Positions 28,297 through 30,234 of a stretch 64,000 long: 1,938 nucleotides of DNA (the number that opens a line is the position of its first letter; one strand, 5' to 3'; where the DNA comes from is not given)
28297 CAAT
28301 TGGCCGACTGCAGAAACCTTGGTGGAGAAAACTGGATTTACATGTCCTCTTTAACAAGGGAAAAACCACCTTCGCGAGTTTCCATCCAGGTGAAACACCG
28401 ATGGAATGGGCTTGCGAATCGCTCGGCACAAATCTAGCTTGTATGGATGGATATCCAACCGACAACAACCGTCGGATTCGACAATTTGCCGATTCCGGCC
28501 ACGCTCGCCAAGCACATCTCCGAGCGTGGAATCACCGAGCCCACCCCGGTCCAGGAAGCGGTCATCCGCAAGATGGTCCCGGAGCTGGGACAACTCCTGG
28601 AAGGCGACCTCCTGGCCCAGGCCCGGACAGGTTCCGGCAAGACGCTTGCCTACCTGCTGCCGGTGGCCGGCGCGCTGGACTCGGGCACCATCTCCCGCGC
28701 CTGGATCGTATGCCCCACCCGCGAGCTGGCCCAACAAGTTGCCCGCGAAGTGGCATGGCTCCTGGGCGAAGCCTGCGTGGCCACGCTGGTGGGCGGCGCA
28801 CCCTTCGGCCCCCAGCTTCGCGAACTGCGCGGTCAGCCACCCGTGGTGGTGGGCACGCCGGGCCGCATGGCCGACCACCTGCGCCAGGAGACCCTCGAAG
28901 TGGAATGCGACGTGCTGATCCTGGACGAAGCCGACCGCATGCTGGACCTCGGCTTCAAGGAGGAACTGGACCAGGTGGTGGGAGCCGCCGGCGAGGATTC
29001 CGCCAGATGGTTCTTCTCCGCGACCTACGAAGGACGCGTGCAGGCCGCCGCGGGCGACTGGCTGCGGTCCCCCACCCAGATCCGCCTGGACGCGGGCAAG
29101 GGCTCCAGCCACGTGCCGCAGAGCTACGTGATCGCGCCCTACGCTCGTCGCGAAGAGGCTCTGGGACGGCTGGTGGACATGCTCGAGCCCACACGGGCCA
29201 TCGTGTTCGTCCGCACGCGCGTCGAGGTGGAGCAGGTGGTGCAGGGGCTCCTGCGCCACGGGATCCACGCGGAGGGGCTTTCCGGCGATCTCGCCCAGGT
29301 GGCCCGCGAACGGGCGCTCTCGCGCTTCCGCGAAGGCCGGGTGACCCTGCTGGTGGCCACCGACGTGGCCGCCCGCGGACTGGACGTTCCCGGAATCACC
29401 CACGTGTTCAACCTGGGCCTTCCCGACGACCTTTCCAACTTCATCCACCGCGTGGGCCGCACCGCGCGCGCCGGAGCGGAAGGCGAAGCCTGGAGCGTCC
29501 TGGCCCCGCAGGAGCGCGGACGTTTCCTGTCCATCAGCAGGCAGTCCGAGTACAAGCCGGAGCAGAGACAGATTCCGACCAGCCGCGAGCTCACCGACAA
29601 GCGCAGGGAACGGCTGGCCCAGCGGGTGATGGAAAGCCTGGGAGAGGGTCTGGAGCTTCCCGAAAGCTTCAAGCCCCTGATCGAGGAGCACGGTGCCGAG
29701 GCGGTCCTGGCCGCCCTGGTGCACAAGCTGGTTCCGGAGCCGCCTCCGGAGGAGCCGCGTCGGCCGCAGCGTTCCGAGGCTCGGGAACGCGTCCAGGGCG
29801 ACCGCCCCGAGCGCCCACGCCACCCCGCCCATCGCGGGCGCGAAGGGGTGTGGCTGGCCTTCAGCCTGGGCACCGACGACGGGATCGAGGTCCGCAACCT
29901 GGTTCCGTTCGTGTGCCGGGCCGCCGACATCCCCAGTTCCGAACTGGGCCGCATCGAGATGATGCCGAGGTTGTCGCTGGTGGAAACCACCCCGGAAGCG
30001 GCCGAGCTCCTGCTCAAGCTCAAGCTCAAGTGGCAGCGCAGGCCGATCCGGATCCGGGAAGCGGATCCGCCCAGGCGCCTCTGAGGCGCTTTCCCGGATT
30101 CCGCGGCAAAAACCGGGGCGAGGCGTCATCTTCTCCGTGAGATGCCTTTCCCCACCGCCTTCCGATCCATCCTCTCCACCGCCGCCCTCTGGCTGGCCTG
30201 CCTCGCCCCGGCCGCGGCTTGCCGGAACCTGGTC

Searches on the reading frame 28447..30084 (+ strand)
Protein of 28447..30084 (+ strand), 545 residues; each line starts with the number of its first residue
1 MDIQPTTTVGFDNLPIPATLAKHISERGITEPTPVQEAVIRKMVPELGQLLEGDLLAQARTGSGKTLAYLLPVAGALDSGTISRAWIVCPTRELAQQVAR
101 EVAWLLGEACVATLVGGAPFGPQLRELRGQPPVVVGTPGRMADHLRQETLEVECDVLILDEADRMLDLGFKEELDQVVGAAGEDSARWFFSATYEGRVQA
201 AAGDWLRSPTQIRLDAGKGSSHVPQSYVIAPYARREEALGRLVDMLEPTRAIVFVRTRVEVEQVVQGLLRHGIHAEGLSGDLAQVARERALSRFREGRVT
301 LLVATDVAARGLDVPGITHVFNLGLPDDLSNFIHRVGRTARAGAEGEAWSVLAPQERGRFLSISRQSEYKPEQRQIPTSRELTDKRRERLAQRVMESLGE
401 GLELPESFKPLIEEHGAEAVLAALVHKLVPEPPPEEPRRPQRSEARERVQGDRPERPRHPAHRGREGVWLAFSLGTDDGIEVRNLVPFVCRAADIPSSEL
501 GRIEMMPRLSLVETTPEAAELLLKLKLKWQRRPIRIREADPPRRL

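Call 12: search_protein_families(library=pfam, proteins=[window:28447-30084:+], max_evalue=0.001)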
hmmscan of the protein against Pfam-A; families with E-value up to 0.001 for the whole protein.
window:28447-30084:+ (545 aa): 4 families
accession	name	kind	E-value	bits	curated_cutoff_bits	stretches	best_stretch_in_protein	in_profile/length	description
PF00270.35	DEAD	-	5.2e-34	117.8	26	1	33-197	1-163/167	DEAD/DEAH box helicase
PF00271.37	Helicase_C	-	8.2e-27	94.1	23.5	1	237-343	4-110/110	Helicase conserved C-terminal domain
PF03880.21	DbpA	-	4.5e-09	36.7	25.6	1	469-536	1-70/72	DbpA RNA binding domain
PF04851.21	ResIII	-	2.5e-07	31.2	22.5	1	31-167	3-139/164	Type III restriction enzyme, res subunit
